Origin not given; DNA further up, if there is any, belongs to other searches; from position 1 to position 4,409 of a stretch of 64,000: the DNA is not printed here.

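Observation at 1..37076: Single >37-kb (>12,350-codon) open reading frame: a giant T1SS/RTX-type repeat adhesin whose C-terminus lies beyond the window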

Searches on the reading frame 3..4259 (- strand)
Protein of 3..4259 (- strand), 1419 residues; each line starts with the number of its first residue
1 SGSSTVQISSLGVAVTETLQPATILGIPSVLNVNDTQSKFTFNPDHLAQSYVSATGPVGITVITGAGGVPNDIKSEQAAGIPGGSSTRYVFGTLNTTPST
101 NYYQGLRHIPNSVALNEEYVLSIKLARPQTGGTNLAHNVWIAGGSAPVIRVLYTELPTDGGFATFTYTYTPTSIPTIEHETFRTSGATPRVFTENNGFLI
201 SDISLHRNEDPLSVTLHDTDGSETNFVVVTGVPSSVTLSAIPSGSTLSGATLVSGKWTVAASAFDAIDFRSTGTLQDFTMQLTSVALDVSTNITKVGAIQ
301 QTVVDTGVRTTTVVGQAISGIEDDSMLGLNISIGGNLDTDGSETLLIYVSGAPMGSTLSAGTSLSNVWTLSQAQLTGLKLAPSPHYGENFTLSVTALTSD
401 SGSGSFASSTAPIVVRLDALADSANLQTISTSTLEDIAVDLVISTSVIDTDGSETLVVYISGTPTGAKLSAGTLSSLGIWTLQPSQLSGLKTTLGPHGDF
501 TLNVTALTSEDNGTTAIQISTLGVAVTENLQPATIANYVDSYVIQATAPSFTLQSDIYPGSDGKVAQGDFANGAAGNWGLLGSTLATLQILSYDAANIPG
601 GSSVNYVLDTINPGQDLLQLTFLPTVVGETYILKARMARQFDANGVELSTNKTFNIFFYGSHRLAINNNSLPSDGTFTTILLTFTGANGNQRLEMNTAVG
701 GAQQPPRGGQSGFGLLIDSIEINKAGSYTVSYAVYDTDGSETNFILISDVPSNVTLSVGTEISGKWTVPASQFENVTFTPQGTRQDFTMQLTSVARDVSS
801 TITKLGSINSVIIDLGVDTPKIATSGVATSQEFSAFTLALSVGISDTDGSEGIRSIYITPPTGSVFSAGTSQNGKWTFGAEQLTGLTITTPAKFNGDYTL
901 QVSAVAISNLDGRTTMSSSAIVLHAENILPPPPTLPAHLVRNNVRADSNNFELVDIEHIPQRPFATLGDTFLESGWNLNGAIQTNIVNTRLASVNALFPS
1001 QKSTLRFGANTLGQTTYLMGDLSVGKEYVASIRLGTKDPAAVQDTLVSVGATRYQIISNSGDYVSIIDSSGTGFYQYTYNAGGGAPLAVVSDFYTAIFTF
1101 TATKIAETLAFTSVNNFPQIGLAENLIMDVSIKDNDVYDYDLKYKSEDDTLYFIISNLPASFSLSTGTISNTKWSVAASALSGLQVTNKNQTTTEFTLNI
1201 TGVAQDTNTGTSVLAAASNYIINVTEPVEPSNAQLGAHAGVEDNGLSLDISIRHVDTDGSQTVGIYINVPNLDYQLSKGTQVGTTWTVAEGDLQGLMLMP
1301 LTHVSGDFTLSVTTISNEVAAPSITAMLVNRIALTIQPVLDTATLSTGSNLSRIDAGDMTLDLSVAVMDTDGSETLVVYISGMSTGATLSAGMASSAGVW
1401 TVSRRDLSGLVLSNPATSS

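Call 25: find_homologous_proteins(query=window:3-4259:-, max_evalue=0.001)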
Query window:3-4259:- (1419 aa): 109 proteins with E <= 0.001 among 8000 candidates.
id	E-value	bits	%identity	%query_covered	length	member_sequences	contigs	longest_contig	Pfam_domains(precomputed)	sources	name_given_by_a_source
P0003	7.0e-295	999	28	77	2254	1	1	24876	PF17963.8,PF17803.8,PF05345.19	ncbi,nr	ncbi:MAG: hypothetical protein JNL66_20975 [Alphaproteobacteria bacterium]|nr:hypothetical protein [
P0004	1.3e-266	906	27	50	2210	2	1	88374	PF14472.12,PF17963.8,PF17892.8,PF17803.8,PF11090.15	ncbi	-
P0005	3.0e-239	815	29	52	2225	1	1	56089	PF17963.8,PF17892.8,PF17803.8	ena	-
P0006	2.3e-225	769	28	50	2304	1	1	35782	PF14472.12,PF17963.8,PF17892.8,PF17803.8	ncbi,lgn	-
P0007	5.5e-217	741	31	49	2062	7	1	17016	PF17963.8,PF17892.8,PF17803.8,PF24040.2,PF11090.15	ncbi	ncbi:beta strand repeat-containing protein, partial [Thalassospira sp. UBA4513]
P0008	4.2e-199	682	31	51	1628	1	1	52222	PF17963.8,PF17892.8,PF17803.8,PF19833.5,PF25784.2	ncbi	ncbi:calcium-binding protein, partial [Azospirillum sp. Sh1]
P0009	1.1e-190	654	29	48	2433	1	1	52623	PF17963.8,PF17892.8,PF17803.8,PF24040.2,PF11090.15,PF00353.26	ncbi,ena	-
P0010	6.2e-188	645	28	49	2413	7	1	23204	PF14472.12,PF17963.8,PF17892.8,PF17803.8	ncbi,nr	ncbi:hypothetical protein QO018_006323, partial [Azospirillum picis]|nr:hypothetical protein [Azospi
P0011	1.6e-177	611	40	22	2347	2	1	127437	PF14472.12,PF17963.8,PF17892.8,PF00028.24,PF17803.8,PF00353.26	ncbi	ncbi:tandem-95 repeat protein, partial [Azospirillum oleiclasticum]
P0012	9.4e-176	605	37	23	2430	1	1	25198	PF17963.8,PF17892.8,PF17803.8,PF11090.15,PF00353.26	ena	-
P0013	4.6e-174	599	30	49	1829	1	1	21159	PF17963.8,PF17892.8,PF17803.8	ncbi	-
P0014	2.8e-165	570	39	21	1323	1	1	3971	PF14472.12,PF17963.8,PF17892.8,PF17803.8,PF00353.26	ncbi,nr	ncbi:MAG TPA: tandem-95 repeat protein, partial [Azospirillaceae bacterium]|nr:tandem-95 repeat prot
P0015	2.1e-163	564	37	22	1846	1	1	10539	PF17963.8,PF17892.8,PF17803.8,PF11090.15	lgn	-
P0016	4.6e-159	550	38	23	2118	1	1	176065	PF17963.8,PF17892.8,PF17803.8,PF24040.2,PF11090.15,PF00353.26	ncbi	ncbi:hemolysin-type calcium-binding region, partial [Thalassospira profundimaris WP0211]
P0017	3.0e-158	547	31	51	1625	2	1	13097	PF17963.8,PF17892.8,PF17803.8,PF16184.12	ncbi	ncbi:MAG: beta strand repeat-containing protein [Phycisphaerales bacterium JB064]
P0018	3.5e-151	523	30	50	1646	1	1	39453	PF17963.8,PF17892.8,PF00028.24,PF17803.8,PF23861.2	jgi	-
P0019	4.2e-148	513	30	50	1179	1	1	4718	PF26562.1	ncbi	ncbi:MAG: hypothetical protein AAF403_02460, partial [Pseudomonadota bacterium]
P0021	1.0e-134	469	30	49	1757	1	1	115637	PF17892.8,PF17803.8,PF00353.26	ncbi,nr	ncbi:MAG: hypothetical protein H6906_04225, partial [Hyphomicrobiales bacterium]|nr:hypothetical pro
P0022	4.4e-131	457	29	41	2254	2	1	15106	PF14472.12,PF17963.8,PF17892.8,PF17803.8,PF00353.26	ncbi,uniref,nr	ncbi:Ig-like domain-containing protein [Belnapia moabensis]|uniref:Ig-like domain-containing protein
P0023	4.4e-129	450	35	23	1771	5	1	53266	PF17963.8,PF17892.8,PF17803.8,PF00353.26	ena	-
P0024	3.0e-125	438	28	47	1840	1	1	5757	PF00353.26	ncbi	ncbi:MAG: hypothetical protein AAF403_01495, partial [Pseudomonadota bacterium]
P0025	1.2e-120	422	36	23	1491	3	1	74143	PF07591.16,PF14472.12,PF17963.8,PF17892.8,PF17803.8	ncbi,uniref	ncbi:tandem-95 repeat protein [Azospirillum melinis]|uniref:beta strand repeat-containing protein n=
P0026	1.3e-120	422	28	50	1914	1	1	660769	PF13448.12,PF17803.8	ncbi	-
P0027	2.0e-114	402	36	22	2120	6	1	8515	PF17963.8,PF17892.8,PF17803.8,PF00353.26,PF26745.1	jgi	jgi:Ca2+-binding RTX toxin-like protein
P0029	5.7e-113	397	26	48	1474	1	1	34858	PF17963.8,PF17803.8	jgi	-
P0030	6.1e-112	393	32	21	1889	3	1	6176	PF14472.12,PF17963.8,PF17892.8,PF17803.8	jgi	jgi:large repetitive protein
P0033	4.9e-110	387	36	26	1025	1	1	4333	PF17963.8,PF17892.8,PF17803.8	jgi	jgi:hypothetical protein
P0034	2.3e-109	385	34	23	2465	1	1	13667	PF13448.12,PF13385.14,PF02210.32,PF00353.26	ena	-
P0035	2.4e-106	375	37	22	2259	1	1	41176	PF00353.26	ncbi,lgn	-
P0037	6.3e-106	373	36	21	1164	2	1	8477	PF17963.8,PF17892.8,PF17803.8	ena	-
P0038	1.4e-105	372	37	22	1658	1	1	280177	PF17963.8,PF17892.8,PF17803.8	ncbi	-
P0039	1.2e-102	363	37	19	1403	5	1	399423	PF14472.12,PF17963.8,PF17892.8,PF17803.8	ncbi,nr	ncbi:putative component of type VI protein secretion system [Azospirillum agricola]|nr:putative comp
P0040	4.5e-102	361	31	41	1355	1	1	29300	PF17963.8,PF17892.8,PF17803.8,PF11090.15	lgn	-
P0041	2.8e-99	351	38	19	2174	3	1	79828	PF13448.12,PF17892.8,PF00353.26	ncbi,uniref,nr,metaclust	ncbi:hypothetical protein BEN30_13450 [Magnetovibrio blakemorei]|uniref:DUF4114 domain-containing pr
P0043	4.8e-97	344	37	24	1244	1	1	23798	PF13448.12,PF17963.8,PF17892.8,PF17803.8,PF00353.26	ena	-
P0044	5.5e-97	344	31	27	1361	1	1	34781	PF17963.8,PF17892.8,PF17803.8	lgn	-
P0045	2.0e-94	335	28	48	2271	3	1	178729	PF13448.12,PF04773.19,PF17963.8,PF17892.8,PF17803.8,PF19076.7,PF00353.26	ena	-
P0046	4.9e-92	327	33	22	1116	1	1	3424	PF14472.12,PF17963.8,PF17892.8,PF17803.8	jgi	jgi:hypothetical protein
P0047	3.1e-91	325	34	22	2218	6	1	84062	PF04773.19,PF17892.8,PF17803.8,PF00353.26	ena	-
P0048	2.4e-85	305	28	51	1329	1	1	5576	PF17803.8,PF00353.26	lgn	-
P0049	8.1e-83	297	33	19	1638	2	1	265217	PF17963.8,PF17803.8,PF13401.13,PF13191.13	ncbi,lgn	-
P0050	9.7e-83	297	34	22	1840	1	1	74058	PF14472.12,PF04773.19,PF17963.8,PF17892.8,PF17803.8,PF00353.26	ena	-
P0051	4.9e-81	291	36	22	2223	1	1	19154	PF04773.19,PF00353.26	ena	-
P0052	1.5e-80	289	42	16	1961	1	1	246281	PF19501.6,PF13229.13,PF17892.8,PF00353.26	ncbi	ncbi:MAG: right-handed parallel beta-helix repeat-containing protein [Dongiaceae bacterium]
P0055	3.3e-79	285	29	40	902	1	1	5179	PF17963.8,PF17892.8,PF17803.8,PF19076.7,PF11090.15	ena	-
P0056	7.0e-79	284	30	21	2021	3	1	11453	PF17963.8,PF17803.8,PF00353.26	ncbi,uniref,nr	ncbi:calcium-binding protein [Belnapia moabensis]|uniref:calcium-binding protein n=1 Tax=Belnapia mo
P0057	2.0e-75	272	27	76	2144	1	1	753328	PF13448.12,PF04773.19,PF17892.8,PF00353.26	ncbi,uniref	ncbi:DUF4114 domain-containing protein [Magnetovibrio sp.]|uniref:DUF4114 domain-containing protein 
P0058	2.0e-73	266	36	27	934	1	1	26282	PF13448.12,PF17963.8,PF17892.8,PF17803.8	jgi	-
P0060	5.8e-65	238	40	22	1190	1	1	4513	PF17803.8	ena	-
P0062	1.4e-64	237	27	46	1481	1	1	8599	PF17963.8,PF17892.8,PF02006.24,PF17803.8,PF21835.2,PF08487.17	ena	-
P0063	1.0e-63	234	35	40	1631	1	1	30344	PF17963.8,PF17892.8,PF17803.8,PF00353.26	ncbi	ncbi:MAG: beta strand repeat-containing protein, partial [Alphaproteobacteria bacterium]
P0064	6.2e-63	231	40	16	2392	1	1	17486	PF00353.26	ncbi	-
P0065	3.4e-55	205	28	49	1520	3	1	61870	PF17803.8,PF00353.26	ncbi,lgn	-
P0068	4.3e-51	192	39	12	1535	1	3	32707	PF17803.8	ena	-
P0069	4.3e-51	192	31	22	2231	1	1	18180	PF17803.8,PF00353.26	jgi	jgi:hypothetical protein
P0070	1.0e-50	191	27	27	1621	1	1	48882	PF17963.8,PF17892.8,PF17803.8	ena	-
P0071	4.3e-49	185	41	11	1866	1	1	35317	PF13385.14,PF00353.26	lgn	-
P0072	6.5e-48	181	30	18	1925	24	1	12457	PF00353.26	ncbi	ncbi:MAG: hypothetical protein ABJI82_08175, partial [Alphaproteobacteria bacterium]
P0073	3.3e-45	172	29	37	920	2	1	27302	PF13448.12,PF17892.8,PF00353.26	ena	-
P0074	8.9e-44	168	35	21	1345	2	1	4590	PF00353.26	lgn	-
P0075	6.1e-40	155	34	16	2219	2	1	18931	PF17803.8,PF00353.26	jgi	jgi:hypothetical protein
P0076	4.7e-39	152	32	14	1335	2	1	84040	PF17963.8,PF17892.8,PF17803.8,PF19076.7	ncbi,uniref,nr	ncbi:hypothetical protein A5757_04820 [Mycobacterium sp. 852013-51886_SCH5428379]|uniref:Ig-like dom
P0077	6.2e-39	152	37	22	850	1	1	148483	PF17963.8,PF17803.8,PF16184.12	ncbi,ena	-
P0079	6.5e-35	138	29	17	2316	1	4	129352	PF17963.8,PF17803.8,PF13519.13,PF00353.26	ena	-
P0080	7.1e-34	135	29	25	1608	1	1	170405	PF13448.12,PF13385.14,PF02210.32,PF16184.12,PF04862.19,PF00353.26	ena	-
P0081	1.9e-33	133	31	35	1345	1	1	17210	PF13448.12,PF00629.31,PF13385.14,PF02210.32,PF04862.19,PF00353.26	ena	-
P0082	3.0e-33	133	34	30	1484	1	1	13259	PF00353.26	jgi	jgi:Ca2+-binding RTX toxin-like protein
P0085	3.7e-31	126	48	13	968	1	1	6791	PF17963.8,PF17892.8,PF17803.8,PF00353.26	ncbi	-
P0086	2.0e-30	123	37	15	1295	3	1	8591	PF17963.8,PF13385.14,PF00353.26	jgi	jgi:hypothetical protein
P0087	1.6e-29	120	35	14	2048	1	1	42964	PF13448.12,PF04773.19,PF00353.26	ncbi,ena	-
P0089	5.1e-28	115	31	21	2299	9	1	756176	PF01839.30,PF19153.5,PF00353.26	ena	-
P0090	5.3e-28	115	30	18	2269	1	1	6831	PF17963.8,PF17803.8,PF13519.13,PF00353.26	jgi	jgi:Bacterial Ig domain/RTX calcium-binding nonapeptide repeat (4 copies)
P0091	1.1e-27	114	31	21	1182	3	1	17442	PF00353.26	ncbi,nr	ncbi:MAG: type I secretion C-terminal target domain-containing protein, partial [Nitratireductor sp.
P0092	7.2e-27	112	33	21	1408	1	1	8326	PF17892.8,PF13519.13,PF00353.26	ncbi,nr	ncbi:MAG: VWA domain-containing protein, partial [Alphaproteobacteria bacterium]|nr:VWA domain-conta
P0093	1.1e-25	108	41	13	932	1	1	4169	PF17892.8,PF00353.26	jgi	-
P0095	2.1e-23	100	46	13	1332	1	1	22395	PF25174.2,PF17963.8,PF17892.8,PF17803.8,PF16184.12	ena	-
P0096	7.1e-23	98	36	13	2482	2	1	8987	PF17963.8,PF17892.8,PF17803.8,PF00353.26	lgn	-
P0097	3.5e-22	96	31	11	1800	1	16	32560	PF04773.19,PF00353.26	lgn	-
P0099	1.3e-20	91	31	20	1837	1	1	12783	PF17803.8,PF00353.26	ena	-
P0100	1.7e-20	90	31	22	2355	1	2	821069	PF22783.2,PF00353.26,PF26745.1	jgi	-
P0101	2.2e-20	90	30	24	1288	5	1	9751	PF00353.26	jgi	jgi:hypothetical protein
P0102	4.2e-18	83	26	49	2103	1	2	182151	PF22783.2,PF00353.26,PF26745.1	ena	-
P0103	5.1e-13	66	39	10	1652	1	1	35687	PF00092.35,PF17803.8,PF13519.13,PF19116.7,PF00353.26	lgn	-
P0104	3.6e-12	63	49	6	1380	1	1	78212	PF17963.8,PF17892.8,PF00028.24,PF17803.8,PF05345.19,PF10902.14,PF00353.26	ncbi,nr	ncbi:MAG: tandem-95 repeat protein [Hyphomicrobium sp.]|nr:tandem-95 repeat protein [Hyphomicrobium 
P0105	1.6e-11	61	36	14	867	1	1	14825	PF17963.8,PF17892.8,PF17803.8,PF19076.7,PF16184.12,PF00353.26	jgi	jgi:Ca2+-binding RTX toxin-like protein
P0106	5.1e-11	59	39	13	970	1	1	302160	PF17963.8,PF17892.8,PF17803.8,PF00353.26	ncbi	-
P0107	9.8e-11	58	35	13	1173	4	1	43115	PF00353.26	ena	-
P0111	2.0e-4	37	38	8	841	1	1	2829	PF00059.28,PF17963.8,PF17892.8,PF13948.12,PF17803.8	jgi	jgi:cysteine-rich repeat protein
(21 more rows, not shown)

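Call 38: search_protein_families(library=ncbifam, proteins=[P0019, P0091], max_evalue=1)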
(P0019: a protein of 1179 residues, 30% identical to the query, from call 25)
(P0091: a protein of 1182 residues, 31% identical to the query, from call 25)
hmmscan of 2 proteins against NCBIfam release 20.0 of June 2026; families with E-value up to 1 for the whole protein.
P0019 (1179 aa): 2 families
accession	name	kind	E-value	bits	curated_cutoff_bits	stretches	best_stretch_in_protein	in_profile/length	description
TIGR03462.1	CarR_dom_SF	subfamily_domain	0.014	15.9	39.4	0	32-67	49-84/89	lycopene cyclase domain-containing protein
NF002899.0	PRK03449.1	equivalog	0.77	8.8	276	0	16-45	236-265/359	membrane protein insertase YidC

P0091 (1182 aa): 6 families
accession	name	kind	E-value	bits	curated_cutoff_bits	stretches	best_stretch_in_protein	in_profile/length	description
NF046115.1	Ca_rpt_SMc04171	equivalog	1.7e-14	53.9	625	1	946-1164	349-564/574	SMc04171 family calcium-binding repeat protein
TIGR03661.1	T1SS_VCA0849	domain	5.6e-13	49.9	17.6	1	1102-1177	1-87/91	type I secretion C-terminal target domain-containing protein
NF053766.1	ZapA_metallo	exception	2.5e-12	46.6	940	1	1034-1155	332-452/483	ZapA family metalloprotease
NF035945.1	Zn_serralysin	subfamily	1.5e-11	44.2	500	2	1061-1151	339-428/462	serralysin family metalloprotease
NF033943.0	RTX_toxin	subfamily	9.7e-09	34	1000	1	1023-1119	732-824/930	RTX family hemolysin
NF033203.1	entero_EhxA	exception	2.6e-06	25.9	2000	1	1027-1117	724-815/997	enterohemolysin EhxA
